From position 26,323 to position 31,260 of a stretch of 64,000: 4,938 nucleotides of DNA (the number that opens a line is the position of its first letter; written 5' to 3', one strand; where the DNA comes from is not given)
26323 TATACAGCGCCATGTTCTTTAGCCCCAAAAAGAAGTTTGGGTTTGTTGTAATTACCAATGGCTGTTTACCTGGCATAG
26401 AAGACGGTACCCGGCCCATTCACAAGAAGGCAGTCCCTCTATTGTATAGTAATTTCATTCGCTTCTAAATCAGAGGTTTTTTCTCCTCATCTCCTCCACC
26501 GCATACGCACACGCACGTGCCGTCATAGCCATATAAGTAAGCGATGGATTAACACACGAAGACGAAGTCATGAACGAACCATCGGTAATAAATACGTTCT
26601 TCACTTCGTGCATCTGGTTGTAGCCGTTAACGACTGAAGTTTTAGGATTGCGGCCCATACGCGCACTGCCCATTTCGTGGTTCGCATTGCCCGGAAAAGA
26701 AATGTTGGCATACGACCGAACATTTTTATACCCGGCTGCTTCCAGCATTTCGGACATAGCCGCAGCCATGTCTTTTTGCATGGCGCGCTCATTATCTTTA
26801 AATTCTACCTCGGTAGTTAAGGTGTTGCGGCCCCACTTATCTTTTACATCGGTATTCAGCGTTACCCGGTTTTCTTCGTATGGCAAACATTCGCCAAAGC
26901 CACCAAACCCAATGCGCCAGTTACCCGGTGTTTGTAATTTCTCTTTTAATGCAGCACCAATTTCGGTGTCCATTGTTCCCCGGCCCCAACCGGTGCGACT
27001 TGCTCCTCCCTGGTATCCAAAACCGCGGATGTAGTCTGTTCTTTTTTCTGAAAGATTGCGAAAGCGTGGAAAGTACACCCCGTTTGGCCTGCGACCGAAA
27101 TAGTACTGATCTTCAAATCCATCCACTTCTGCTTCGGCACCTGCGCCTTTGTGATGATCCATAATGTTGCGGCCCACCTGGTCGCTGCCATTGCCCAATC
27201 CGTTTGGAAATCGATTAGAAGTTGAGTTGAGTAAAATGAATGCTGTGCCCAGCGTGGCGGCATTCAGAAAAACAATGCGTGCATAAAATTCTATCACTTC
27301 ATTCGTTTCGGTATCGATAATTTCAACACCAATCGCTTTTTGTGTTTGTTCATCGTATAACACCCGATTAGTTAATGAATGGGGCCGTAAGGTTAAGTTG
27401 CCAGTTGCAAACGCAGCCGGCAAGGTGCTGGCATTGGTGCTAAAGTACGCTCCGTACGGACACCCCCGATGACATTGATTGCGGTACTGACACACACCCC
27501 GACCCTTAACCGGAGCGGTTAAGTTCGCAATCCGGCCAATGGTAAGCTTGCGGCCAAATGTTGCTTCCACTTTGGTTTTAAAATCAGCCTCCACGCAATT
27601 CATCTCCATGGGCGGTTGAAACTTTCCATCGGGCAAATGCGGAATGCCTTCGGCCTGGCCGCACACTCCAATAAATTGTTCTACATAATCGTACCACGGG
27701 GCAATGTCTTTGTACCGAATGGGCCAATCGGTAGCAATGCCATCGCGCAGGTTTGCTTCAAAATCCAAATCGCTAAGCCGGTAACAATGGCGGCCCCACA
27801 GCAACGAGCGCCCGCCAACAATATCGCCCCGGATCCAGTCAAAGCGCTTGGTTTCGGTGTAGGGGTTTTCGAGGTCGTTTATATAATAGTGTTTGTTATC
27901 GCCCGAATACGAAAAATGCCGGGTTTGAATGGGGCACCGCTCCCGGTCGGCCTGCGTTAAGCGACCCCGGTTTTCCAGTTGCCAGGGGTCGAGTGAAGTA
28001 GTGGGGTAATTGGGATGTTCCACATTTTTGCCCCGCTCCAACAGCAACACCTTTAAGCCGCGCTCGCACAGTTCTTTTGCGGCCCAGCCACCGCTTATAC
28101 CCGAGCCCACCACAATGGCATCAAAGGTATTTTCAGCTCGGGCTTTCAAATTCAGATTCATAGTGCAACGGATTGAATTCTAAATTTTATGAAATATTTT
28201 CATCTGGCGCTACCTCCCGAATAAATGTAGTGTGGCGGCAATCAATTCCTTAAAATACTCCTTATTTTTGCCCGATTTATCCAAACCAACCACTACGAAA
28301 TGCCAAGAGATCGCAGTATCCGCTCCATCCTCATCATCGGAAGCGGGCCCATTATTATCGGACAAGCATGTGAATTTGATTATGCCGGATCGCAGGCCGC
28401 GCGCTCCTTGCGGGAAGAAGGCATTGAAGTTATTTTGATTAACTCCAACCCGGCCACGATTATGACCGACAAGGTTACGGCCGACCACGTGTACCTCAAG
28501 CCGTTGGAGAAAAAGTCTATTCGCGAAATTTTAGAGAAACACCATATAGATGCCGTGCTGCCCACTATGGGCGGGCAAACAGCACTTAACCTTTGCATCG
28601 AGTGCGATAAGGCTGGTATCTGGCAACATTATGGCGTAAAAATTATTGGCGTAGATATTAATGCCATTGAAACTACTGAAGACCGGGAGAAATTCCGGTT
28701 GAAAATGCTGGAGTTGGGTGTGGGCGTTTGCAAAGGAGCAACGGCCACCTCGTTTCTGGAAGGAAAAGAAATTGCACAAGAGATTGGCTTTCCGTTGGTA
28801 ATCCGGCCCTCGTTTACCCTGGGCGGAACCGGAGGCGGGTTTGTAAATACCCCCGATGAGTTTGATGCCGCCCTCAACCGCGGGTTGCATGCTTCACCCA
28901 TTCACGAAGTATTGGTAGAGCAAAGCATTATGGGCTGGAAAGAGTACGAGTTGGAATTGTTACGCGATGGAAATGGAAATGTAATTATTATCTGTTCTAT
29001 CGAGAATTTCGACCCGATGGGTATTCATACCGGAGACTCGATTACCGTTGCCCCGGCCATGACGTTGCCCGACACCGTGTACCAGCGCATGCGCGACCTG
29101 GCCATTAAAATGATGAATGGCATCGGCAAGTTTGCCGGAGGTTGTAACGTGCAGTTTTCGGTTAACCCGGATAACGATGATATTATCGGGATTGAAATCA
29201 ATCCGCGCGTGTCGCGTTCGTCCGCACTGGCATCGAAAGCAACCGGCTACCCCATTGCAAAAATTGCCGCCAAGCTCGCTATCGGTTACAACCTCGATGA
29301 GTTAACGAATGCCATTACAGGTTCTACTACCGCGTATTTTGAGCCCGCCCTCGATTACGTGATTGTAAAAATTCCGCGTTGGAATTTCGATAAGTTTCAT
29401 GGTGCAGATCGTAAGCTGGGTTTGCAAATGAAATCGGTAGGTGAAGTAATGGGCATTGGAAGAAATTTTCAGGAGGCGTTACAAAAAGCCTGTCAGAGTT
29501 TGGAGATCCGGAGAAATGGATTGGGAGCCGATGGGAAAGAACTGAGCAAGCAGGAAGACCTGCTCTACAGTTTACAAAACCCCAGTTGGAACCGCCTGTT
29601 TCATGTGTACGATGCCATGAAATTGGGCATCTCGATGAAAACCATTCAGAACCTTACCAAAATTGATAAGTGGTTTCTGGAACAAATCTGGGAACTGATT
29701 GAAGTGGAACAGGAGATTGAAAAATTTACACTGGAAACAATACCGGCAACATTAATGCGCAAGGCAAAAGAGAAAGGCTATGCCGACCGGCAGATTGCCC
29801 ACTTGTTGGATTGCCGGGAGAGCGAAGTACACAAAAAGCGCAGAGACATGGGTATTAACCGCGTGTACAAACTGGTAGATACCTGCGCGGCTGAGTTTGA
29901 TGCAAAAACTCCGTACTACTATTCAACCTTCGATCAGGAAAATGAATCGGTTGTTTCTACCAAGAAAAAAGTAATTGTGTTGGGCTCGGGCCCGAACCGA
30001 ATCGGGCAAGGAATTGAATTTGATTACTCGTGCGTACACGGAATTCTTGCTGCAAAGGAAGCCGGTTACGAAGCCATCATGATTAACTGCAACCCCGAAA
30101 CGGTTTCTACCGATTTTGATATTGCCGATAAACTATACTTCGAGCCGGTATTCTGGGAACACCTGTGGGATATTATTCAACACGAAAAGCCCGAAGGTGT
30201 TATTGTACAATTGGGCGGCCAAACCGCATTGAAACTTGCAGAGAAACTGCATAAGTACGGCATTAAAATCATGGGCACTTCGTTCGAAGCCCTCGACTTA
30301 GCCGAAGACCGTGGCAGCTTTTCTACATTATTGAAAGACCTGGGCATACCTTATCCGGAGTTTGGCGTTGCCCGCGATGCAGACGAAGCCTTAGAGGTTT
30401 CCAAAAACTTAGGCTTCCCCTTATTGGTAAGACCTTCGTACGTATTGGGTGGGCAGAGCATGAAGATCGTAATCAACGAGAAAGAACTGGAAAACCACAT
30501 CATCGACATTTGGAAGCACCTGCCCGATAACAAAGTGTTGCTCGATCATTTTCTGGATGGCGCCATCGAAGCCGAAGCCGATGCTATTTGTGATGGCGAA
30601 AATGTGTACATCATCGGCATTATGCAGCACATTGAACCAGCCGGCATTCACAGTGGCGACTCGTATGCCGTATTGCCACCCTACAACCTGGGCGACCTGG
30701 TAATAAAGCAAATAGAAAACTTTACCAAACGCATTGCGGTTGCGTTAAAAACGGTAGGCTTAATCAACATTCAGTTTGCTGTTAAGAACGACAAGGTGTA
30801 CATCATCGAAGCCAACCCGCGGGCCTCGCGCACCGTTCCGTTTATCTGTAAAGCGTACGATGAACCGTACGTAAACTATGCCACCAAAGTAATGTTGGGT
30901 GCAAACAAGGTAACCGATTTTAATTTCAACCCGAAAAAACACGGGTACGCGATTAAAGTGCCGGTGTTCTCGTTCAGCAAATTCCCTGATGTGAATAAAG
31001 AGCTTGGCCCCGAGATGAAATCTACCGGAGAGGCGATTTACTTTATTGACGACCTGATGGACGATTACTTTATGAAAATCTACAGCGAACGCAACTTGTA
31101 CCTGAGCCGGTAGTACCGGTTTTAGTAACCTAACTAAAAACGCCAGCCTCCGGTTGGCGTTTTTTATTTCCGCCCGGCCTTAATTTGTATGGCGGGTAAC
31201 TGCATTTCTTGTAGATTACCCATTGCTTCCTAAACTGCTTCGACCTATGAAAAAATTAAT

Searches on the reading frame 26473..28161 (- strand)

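Call 82: search_protein_families(library=pfam, proteins=[window:26473-28161:-], max_evalue=0.0001)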
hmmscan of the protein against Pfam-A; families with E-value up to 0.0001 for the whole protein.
window:26473-28161:- (563 aa): 5 families
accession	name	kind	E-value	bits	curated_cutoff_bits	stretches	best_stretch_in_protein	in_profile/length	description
PF05199.19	GMC_oxred_C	-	6.5e-21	75.8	24.6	1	427-546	1-138/139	GMC oxidoreductase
PF00732.25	GMC_oxred_N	-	7.2e-14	52.6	23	1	93-337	14-217/218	GMC oxidoreductase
PF01266.30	DAO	-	2e-05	24.8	27.9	1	14-45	1-32/353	FAD dependent oxidoreductase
PF00890.30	FAD_binding_2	-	3.1e-05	23.8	20.4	0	14-46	1-33/414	FAD binding domain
PF13450.12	NAD_binding_8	-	8.3e-05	23.2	21.9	0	17-45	1-29/68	NAD(P)-binding Rossmann-like domain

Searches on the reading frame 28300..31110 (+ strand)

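Call 82: search_protein_families(library=pfam, proteins=[window:28300-31110:+], max_evalue=0.0001)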
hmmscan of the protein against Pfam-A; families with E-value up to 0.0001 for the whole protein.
window:28300-31110:+ (937 aa): 9 families
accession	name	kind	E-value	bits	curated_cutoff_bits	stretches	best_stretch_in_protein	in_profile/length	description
PF25596.1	CPSase_L_D1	-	3.6e-95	314.4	27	2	555-666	2-117/118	Carbamoyl phosphate synthase preATP-grasp domain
PF02786.22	CPSase_L_D2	-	5.6e-91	304.2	19.8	2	128-334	1-210/211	Carbamoyl-phosphate synthase L chain, ATP binding domain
PF02787.25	CPSase_L_D3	-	1.9e-26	92.3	26.6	1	424-502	2-79/80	Carbamoyl-phosphate synthetase large chain, oligomerisation domain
PF02222.28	ATP-grasp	-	4.1e-14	53.1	27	1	677-842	2-163/179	ATP-grasp domain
PF07478.18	Dala_Dala_lig_C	-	6.6e-13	49.1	24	1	677-840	1-174/204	D-ala D-ala ligase C-terminus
PF02655.19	ATP-grasp_3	-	1.8e-08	35.1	23.2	0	673-842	6-157/160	ATP-grasp domain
PF13535.11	ATP-grasp_4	-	5.9e-08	32.9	27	0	162-303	1-151/160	ATP-grasp domain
PF15632.11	ATPgrasp_Ter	-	1.1e-06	28.9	29.1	0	805-852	49-96/131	ATP-grasp in the biosynthetic pathway with Ter operon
PF01071.24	GARS_A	-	1.8e-05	25.1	27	0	676-777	8-113/194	Phosphoribosylglycinamide synthetase, ATP-grasp (A) domain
